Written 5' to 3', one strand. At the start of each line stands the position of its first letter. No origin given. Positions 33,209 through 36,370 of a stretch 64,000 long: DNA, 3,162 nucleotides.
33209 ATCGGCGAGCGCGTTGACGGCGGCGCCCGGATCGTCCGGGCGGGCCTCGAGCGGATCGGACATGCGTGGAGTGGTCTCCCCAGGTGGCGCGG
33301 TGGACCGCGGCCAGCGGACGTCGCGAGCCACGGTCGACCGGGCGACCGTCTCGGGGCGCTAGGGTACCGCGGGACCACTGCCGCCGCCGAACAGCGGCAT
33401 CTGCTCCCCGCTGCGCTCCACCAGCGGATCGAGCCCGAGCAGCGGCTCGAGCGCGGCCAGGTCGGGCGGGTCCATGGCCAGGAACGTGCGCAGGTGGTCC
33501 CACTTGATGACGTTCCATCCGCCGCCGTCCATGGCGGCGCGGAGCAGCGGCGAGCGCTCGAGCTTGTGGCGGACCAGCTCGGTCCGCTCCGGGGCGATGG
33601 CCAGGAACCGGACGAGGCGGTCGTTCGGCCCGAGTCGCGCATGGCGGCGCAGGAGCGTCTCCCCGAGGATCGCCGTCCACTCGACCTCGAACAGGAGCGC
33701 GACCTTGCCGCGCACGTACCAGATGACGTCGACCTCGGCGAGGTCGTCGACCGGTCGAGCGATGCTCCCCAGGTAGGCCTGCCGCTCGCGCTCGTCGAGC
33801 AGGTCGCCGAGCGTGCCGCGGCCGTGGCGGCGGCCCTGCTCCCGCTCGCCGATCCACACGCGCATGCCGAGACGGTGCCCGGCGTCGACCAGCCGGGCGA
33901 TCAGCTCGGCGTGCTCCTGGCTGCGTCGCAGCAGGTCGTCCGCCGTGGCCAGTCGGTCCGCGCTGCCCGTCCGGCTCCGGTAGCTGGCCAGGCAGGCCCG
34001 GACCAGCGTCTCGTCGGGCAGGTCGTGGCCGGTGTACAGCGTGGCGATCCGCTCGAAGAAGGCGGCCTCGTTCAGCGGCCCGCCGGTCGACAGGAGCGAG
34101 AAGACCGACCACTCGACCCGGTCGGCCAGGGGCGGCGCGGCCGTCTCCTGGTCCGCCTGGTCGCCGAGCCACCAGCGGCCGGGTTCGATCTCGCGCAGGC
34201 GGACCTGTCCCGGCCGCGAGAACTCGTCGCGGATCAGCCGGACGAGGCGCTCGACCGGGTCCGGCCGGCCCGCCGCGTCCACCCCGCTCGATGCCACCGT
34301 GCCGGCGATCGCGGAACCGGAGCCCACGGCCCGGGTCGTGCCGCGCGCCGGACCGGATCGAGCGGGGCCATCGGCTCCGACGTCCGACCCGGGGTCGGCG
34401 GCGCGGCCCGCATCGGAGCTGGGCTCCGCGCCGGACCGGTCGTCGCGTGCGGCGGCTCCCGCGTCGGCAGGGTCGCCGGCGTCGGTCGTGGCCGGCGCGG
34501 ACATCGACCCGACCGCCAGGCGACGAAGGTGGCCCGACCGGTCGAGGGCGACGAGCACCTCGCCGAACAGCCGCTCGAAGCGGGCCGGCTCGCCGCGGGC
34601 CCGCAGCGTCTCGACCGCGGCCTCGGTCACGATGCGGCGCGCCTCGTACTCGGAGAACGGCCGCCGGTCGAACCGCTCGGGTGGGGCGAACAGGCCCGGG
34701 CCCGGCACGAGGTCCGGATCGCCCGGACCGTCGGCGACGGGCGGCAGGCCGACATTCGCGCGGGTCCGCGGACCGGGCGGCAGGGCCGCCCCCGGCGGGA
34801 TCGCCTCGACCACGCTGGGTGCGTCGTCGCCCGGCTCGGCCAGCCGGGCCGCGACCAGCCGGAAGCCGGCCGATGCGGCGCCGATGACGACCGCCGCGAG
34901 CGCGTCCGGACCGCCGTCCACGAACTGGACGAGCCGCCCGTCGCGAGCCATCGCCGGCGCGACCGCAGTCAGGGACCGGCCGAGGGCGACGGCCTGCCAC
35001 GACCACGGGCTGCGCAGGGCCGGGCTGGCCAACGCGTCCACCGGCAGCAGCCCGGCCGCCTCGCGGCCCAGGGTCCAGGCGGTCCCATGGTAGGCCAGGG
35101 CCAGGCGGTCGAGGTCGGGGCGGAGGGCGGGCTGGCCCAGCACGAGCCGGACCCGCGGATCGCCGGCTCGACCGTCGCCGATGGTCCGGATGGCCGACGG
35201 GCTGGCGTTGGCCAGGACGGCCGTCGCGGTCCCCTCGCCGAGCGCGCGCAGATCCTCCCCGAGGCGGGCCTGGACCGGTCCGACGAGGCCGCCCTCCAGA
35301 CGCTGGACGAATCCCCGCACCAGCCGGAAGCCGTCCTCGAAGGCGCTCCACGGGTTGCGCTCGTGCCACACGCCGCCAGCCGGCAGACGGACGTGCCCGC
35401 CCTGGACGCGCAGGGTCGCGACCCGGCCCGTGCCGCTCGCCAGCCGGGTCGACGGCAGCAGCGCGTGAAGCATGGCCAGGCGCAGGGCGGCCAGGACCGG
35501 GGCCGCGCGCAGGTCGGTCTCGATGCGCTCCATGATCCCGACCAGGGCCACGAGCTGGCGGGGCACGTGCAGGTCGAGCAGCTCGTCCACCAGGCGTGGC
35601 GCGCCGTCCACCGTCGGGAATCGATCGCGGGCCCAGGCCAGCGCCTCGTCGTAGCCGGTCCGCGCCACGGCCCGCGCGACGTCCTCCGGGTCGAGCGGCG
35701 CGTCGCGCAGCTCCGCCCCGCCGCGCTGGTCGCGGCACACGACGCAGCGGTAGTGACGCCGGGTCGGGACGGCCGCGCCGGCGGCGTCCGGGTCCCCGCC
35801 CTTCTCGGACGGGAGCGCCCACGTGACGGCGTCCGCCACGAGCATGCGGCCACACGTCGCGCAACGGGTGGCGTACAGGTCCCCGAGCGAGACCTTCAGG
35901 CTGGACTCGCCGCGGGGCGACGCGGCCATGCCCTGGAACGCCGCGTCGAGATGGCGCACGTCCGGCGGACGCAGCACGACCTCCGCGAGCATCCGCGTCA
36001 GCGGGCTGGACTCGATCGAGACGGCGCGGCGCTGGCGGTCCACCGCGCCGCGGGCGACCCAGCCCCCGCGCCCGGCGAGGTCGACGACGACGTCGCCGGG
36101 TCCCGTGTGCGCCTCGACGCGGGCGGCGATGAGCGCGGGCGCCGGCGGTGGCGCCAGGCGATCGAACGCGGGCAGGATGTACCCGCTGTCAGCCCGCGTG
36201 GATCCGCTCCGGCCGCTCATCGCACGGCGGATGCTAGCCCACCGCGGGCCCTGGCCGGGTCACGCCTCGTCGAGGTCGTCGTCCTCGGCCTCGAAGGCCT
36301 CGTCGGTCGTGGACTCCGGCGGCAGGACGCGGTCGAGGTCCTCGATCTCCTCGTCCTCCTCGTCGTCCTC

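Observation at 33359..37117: Orphan two-gene operon: TPR/beta-barrel protein with poly-acidic tail plus a 953-aa degenerate-methyltransferase/Zn-ribbon/nuclease-like protein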

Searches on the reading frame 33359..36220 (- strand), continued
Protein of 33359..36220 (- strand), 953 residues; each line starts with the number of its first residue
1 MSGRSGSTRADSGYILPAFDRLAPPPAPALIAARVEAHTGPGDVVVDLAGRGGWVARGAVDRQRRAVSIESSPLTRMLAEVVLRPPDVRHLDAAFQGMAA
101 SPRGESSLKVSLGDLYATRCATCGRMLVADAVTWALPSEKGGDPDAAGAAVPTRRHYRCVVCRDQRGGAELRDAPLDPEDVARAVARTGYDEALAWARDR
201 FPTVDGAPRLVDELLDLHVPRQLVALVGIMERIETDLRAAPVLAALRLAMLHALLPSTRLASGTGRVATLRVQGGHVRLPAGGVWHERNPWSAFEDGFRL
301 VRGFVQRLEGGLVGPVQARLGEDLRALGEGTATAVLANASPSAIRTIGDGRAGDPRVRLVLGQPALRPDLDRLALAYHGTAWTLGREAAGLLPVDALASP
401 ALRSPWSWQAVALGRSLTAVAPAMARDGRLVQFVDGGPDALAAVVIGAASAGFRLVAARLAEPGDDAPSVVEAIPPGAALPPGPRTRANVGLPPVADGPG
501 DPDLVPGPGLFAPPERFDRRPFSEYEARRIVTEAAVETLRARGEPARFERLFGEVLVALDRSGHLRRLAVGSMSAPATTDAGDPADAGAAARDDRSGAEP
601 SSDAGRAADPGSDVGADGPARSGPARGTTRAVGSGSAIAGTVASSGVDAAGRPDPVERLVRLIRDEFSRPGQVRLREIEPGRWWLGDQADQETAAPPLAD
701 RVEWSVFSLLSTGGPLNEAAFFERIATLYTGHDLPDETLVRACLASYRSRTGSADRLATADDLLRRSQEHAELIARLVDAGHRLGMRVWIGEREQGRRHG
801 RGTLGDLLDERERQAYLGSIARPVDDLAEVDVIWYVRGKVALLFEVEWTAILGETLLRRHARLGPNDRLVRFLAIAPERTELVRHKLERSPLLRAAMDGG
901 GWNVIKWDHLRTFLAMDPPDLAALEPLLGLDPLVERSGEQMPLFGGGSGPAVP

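Call 77: find_related_loci(query=A6, collection=genome_contigs, flank=8000)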
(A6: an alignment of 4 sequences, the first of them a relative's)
Query A6 (949 aa) in genome_contigs; peptide patterns used: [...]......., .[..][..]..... (x = any residue, [..] = any of these).
590 stretches matched a pattern; 543 encode a relative of the query (tblastn E <= 1e-3); the best 80 are kept; 80 distinct loci.
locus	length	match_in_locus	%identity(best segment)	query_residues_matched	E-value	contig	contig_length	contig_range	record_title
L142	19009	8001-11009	67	1-949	0e+0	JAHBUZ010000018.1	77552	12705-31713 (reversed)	MAG: Chloroflexi bacterium isolate ACE_CHL4 CHL4_18, whole genome shotgun sequence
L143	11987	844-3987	77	1-949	0e+0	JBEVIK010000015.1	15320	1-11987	MAG: Candidatus Limnocylindrales bacterium isolate T2R6BO_autometa_bin_0044 T2R6BO_autometa_bin_0044_k133_4584480, whole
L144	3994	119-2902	52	1-949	0e+0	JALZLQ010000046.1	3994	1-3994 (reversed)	MAG: Chloroflexota bacterium isolate MSU bin37 SD1457-59_k127_2108314, whole genome shotgun sequence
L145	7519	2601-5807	78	1-949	0e+0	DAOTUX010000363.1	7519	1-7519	MAG TPA_asm: Chloroflexota bacterium isolate F3_94 k223_178532, whole genome shotgun sequence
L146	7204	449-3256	50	1-948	0e+0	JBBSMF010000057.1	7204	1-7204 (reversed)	MAG: Candidatus Limnocylindrales bacterium isolate LS5_sbin.23 LS5_sbin.23_K_835216_L_7204_cov_25.2386, whole genome sho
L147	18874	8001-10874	50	13-949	0e+0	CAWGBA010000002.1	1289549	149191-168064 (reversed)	MAG: uncultured Chloroflexia bacterium isolate MFD06714.bin.2.115 genome assembly, contig: contig_27182, whole genome sh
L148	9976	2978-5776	50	17-949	0e+0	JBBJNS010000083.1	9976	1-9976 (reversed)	MAG: Candidatus Limnocylindrales bacterium isolate RDP_SRG_33 NODE_3754_length_9976_cov_7.848100, whole genome shotgun s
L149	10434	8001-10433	68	1-727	0e+0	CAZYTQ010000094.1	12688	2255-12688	MAG TPA_asm: uncultured Anaerolineaceae bacterium isolate SRP344714_co2_422 genome assembly, contig: NODE_12947_length_1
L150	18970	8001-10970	50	1-949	0e+0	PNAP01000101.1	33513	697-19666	MAG: Chloroflexi bacterium isolate palsa_1032 73.20110800_P1D.67_contig_9502, whole genome shotgun sequence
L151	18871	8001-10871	47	1-948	0e+0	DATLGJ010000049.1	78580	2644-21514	MAG TPA_asm: Candidatus Limnocylindrales bacterium isolate SMAG_U13611 k141_275174, whole genome shotgun sequence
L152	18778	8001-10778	49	16-948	0e+0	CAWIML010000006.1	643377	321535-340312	MAG: uncultured Chloroflexia bacterium isolate MFD05176.bin.2.263 genome assembly, contig: contig_20479, whole genome sh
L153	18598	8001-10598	52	17-861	0e+0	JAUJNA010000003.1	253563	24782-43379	MAG: Chloroflexota bacterium isolate YX2bin14 opera_contig_120, whole genome shotgun sequence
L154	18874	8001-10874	48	1-948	0e+0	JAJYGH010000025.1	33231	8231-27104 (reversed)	MAG: Chloroflexi bacterium isolate DBS1-3.bin120 NODE_2132_length_33231_cov_15.7035, whole genome shotgun sequence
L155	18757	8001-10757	48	16-948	0e+0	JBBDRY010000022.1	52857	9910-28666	MAG: Chloroflexota bacterium isolate LejiaC_67_23 Lejia_C_1487_length_52857_cov_13, whole genome shotgun sequence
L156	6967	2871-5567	48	17-948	0e+0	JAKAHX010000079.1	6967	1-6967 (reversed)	MAG: Chloroflexi bacterium isolate WY3.bin147 NODE_21430_length_6967_cov_5.762719, whole genome shotgun sequence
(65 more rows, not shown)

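Call 79: search_protein_families(library=pfam, proteins=[L126:5358-6650:-, L126:4307-4996:-, L126:2475-4040:-, L126:9305-10654:+, L126:6983-9268:+, P0419, P0420], max_evalue=0.001)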
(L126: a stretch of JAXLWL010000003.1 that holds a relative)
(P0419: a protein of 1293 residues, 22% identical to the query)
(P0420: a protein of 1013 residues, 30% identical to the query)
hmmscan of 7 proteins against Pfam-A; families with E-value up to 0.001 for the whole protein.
L126:5358-6650:- (430 aa): 7 families
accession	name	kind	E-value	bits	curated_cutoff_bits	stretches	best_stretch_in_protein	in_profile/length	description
PF00154.27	RecA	-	8.8e-135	448.6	27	1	28-289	1-262/262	recA bacterial DNA recombination protein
PF21096.2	RecA_C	-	9.6e-24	83.7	27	1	292-347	1-56/57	RecA C-terminal domain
PF06745.19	ATPase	-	4.5e-10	39.7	26.6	1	60-248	1-192/231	KaiC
PF08423.17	Rad51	-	1.2e-09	38.2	22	1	57-248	5-212/244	Rad51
PF13481.12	AAA_25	-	6.8e-05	23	27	0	75-102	29-56/195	AAA domain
PF01637.24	ATPase_2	-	0.00043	20.6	33.2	1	82-126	23-67/225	ATPase domain predominantly from Archaea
PF13479.12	AAA_24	-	0.00059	20.2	27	1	84-171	7-78/195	AAA domain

L126:4307-4996:- (229 aa): 3 families
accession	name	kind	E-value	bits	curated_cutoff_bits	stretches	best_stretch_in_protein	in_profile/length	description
PF21982.2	RecX_HTH1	-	9.7e-21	73.9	26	1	75-114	1-40/40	RecX, first three-helix domain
PF02631.22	RecX_HTH2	-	1.3e-18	67.4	26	1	121-161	1-41/42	RecX, second three-helix domain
PF21981.2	RecX_HTH3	-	4.9e-07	30.2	26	1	166-209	1-45/48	RecX, third three-helix domain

L126:2475-4040:- (521 aa): 5 families
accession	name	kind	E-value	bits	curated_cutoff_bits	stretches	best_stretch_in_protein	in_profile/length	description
PF12072.13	RNase_Y_N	-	2.4e-41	141.8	32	1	31-205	15-200/201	RNase Y N-terminal region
PF01966.28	HD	-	2.1e-17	63.9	22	1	337-428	1-114/116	HD domain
PF00013.35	KH_1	-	7.9e-09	35.6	21.5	1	215-267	4-60/66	KH domain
PF08668.18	HDOD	-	1.8e-07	31.3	22.9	0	336-375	94-134/196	HDOD domain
PF13083.13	KH_KhpA-B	-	0.00032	21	32.1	0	220-241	37-58/73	KhpA/KhpB, KH domain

L126:9305-10654:+ (449 aa): 1 family
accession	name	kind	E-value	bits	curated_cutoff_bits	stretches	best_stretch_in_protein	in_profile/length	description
PF00034.26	Cytochrom_C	-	1.3e-15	58.9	21.3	1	60-170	2-89/90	Cytochrome c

L126:6983-9268:+ (761 aa): 1 family
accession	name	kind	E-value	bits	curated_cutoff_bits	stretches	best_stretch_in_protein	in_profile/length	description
PF01555.25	N6_N4_Mtase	-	6.9e-06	26.6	26.7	1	23-74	161-212/221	DNA methylase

P0419 (1293 aa): 11 families
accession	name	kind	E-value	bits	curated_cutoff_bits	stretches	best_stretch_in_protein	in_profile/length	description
PF01555.25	N6_N4_Mtase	-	2.4e-37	129.5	26.7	2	735-796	159-217/221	DNA methylase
PF01381.28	HTH_3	-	1.8e-16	60.3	23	1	9-63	1-55/55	Helix-turn-helix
PF13560.12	HTH_31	-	6.9e-14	52.3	27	1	12-63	9-61/64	Helix-turn-helix domain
PF01170.24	UPF0020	-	6.1e-13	49.4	22.3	0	759-787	27-55/197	RMKL-like, methyltransferase domain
PF03602.21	Cons_hypoth95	-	1.8e-11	44.5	24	0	1056-1102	93-143/182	Conserved hypothetical protein 95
PF12844.13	HTH_19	-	3.5e-10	40.1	30.2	1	8-67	3-62/64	Helix-turn-helix domain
PF02086.21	MethyltransfD12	-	3.2e-09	37.3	22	0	153-202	11-62/253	D12 class N6 adenine-specific DNA methyltransferase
PF08241.18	Methyltransf_11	-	4.3e-07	30.9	21.2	0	1133-1150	76-93/95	Methyltransferase domain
PF13649.12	Methyltransf_25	-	2.5e-06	28.5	27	0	164-220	1-58/97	Methyltransferase domain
PF13847.12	Methyltransf_31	-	3.3e-06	27.3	27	0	759-803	2-49/145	Methyltransferase domain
PF06325.19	PrmA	-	4.2e-05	23.6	22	0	753-799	154-201/296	Ribosomal protein L11 methyltransferase (PrmA)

P0420 (1013 aa): 1 family
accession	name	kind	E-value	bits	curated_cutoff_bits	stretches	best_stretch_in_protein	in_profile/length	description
PF06634.17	DUF1156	-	2.3e-22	79.4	24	1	14-68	2-55/73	Protein of unknown function (DUF1156)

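Call 89: fold_search(model_id=the predicted structure, library=viral)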
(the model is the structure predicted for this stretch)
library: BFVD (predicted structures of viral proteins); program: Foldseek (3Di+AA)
matches with E <= 10: 157; with E <= 0.001: 1
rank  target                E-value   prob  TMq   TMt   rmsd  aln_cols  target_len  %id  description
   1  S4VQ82                4.9e-05  1.00  0.22  0.38  10.4       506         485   13  site-specific DNA-methyltransferase (cytosine-N(4)-specific) [Pandoravirus dulcis]
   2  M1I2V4                1.0e-02  0.98  0.18  0.43  12.1       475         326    9  (no name in the UniProt tables at hand)
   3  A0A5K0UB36            5.0e-02  0.47  0.16  0.21  19.2       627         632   10  Uncharacterized protein (Fragment) [Yasminevirus sp. GU-2018]
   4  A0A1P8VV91            6.1e-02  0.57  0.16  0.18  23.4       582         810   11  (no name in the UniProt tables at hand)
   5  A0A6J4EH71            9.3e-02  0.97  0.10  0.33   6.1       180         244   13  (no name in the UniProt tables at hand)
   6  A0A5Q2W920            1.6e-01  0.99  0.08  0.17   3.1        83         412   24  (no name in the UniProt tables at hand)
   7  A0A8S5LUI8            1.7e-01  0.95  0.09  0.46   6.8       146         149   12  DNA repair protein MmcB-like [Podoviridae sp. ctrub15]
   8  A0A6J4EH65            2.1e-01  0.80  0.09  0.36   8.8       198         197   14  (no name in the UniProt tables at hand)
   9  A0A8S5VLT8            2.2e-01  0.44  0.16  0.39  11.2       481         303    8  (no name in the UniProt tables at hand)
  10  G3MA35                2.3e-01  0.98  0.06  0.15   4.9        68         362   22  Gp294 [Bacillus phage G]
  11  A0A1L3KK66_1          2.3e-01  0.35  0.10  0.09  15.8       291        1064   10  (no name in the UniProt tables at hand)
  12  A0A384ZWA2            2.8e-01  0.72  0.09  0.41   6.2       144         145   14  Putative MmcB-like DNA repair protein [Dickeya phage vB_DsoM_JA13]
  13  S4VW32                3.5e-01  0.04  0.06  0.08  27.0       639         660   13  Uncharacterized protein [Pandoravirus salinus]
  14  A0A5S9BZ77            4.0e-01  0.66  0.08  0.25  12.7       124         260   21  DNA methyltransferase [Tenacibaculum phage PTm1]
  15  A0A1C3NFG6            4.4e-01  0.87  0.09  0.27   6.2       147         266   10  (no name in the UniProt tables at hand)
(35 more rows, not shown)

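Call 98: find_encoding_contigs(protein=P0327, flank=7000, max_places=1)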
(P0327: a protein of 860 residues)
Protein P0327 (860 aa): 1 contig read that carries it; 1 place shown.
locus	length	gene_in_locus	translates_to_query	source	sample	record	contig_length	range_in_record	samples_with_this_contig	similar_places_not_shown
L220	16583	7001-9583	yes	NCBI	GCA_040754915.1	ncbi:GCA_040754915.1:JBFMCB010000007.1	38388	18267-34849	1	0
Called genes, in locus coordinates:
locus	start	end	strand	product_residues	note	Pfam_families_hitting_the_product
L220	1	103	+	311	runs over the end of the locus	PF00005:ABC_tran, PF13304:AAA_21 (weak)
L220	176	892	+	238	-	PF01061:ABC2_membrane, PF12698:ABC2_membrane_3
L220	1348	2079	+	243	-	PF00005:ABC_tran, PF13555:AAA_29 (weak), PF13304:AAA_21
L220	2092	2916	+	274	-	PF01061:ABC2_membrane, PF12698:ABC2_membrane_3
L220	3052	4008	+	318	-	PF13302:Acetyltransf_3 (faint), PF00583:Acetyltransf_1, PF13673:Acetyltransf_10, PF13508:Acetyltransf_7, PF00583:Acetyltransf_1, PF13508:Acetyltransf_7, PF13673:Acetyltransf_10, PF08445:FR47, +1 more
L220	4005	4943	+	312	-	PF00583:Acetyltransf_1, PF13480:Acetyltransf_6 (faint), PF13673:Acetyltransf_10 (faint), PF13508:Acetyltransf_7, PF13302:Acetyltransf_3 (weak), PF00583:Acetyltransf_1, PF13508:Acetyltransf_7, PF08445:FR47 (weak), +1 more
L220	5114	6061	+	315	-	PF13302:Acetyltransf_3 (faint), PF00583:Acetyltransf_1, PF13508:Acetyltransf_7, PF14542:Acetyltransf_CG (faint), PF00583:Acetyltransf_1, PF13673:Acetyltransf_10, PF13508:Acetyltransf_7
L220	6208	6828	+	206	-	PF01966:HD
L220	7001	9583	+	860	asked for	PF27126:NmeDI_C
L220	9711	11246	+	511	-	PF00221:Lyase_aromatic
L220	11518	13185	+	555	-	PF17391:Urocanase_N, PF01175:Urocanase, PF17392:Urocanase_C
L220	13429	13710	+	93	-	PF06013:WXG100 (weak)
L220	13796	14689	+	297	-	-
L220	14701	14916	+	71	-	-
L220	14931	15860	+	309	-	PF25173:Beta-prop_WDR3_1st, PF25391:WD40_Gbeta, PF24780:WD40_MABP1-WDR62_1st, PF25174:Beta-prop_THOC3, PF00400:WD40, PF23381:Beta-prop_IFT122_1st, PF24805:EIF3I, PF24807:WD40_CDC20-Fz, +44 more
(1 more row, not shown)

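Call 99: find_encoding_contigs(protein=P0398, flank=7000, max_places=1)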
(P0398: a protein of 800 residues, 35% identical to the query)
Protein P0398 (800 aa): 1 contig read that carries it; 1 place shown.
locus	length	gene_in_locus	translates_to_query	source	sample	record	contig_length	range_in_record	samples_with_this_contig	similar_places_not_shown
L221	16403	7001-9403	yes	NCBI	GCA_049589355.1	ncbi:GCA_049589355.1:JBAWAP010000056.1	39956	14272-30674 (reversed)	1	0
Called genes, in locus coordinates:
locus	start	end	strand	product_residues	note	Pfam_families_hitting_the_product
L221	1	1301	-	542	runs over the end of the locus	PF17996:CE2_N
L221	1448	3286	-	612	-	PF00939:Na_sulph_symp (faint), PF03600:CitMHS, PF02080:TrkA_C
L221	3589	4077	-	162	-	PF04978:MST (weak), PF08020:DUF1706, PF11716:MDMPI_N, PF12867:DinB_2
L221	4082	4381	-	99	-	PF06153:CdAMP_rec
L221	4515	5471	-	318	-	PF01476:LysM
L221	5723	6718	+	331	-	PF01336:tRNA_anti-codon, PF01966:HD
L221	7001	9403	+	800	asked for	-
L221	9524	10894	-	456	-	PF00246:Peptidase_M14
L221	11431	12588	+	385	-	PF01168:Ala_racemase_N, PF00842:Ala_racemase_C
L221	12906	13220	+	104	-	PF09339:HTH_IclR (faint), PF13545:HTH_Crp_2 (faint), PF25213:HVO_A0261_N (weak), PF12840:HTH_20, PF01022:HTH_5, PF12802:MarR_2, PF13412:HTH_24 (weak), PF01978:TrmB (weak), +1 more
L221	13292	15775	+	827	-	PF00690:Cation_ATPase_N, PF00122:E1-E2_ATPase, PF00702:Hydrolase, PF13246:Cation_ATPase, PF12710:HAD (weak), PF08282:Hydrolase_3, PF00689:Cation_ATPase_C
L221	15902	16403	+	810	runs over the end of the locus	PF01804:Penicil_amidase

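Call 100: find_encoding_contigs(protein=P0409, flank=7000, max_places=1)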
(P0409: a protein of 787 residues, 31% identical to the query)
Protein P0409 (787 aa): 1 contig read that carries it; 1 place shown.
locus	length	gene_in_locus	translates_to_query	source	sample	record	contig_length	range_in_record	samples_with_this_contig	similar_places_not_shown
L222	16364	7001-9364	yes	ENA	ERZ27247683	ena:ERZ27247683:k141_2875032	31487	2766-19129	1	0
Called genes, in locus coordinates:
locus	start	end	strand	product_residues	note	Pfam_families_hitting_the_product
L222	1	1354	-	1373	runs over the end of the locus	?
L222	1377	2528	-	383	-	PF25919:BSH_CusB (faint)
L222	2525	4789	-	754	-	PF12704:MacB_PCD (faint), PF02687:FtsX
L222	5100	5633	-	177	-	-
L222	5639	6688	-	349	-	PF02558:ApbA, PF08546:ApbA_C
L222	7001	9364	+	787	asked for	-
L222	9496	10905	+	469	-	PF01554:MatE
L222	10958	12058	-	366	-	PF00005:ABC_tran, PF02463:SMC_N (faint), PF17912:OB_MalK, PF08402:TOBE_2 (weak)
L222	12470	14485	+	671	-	PF00515:TPR_1 (faint), PF07719:TPR_2 (faint), PF13432:TPR_16, PF14559:TPR_19, PF14559:TPR_19 (weak), PF13432:TPR_16 (weak), PF23914:TPR_CcmH_CycH (weak), PF14559:TPR_19, +15 more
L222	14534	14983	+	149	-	PF00334:NDK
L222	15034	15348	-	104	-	PF02410:RsfS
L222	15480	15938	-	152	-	PF01927:Mut7-C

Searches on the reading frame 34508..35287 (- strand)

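Call 36: search_protein_families(library=pfam, proteins=[window:34508-35287:-], max_evalue=10)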
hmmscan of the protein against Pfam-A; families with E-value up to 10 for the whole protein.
seq(260 aa): 1 family
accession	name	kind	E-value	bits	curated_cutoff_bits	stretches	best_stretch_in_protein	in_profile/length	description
PF08799.17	PRP4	-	9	6.4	25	1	226-243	3-17/29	pre-mRNA processing factor 4 (PRP4) like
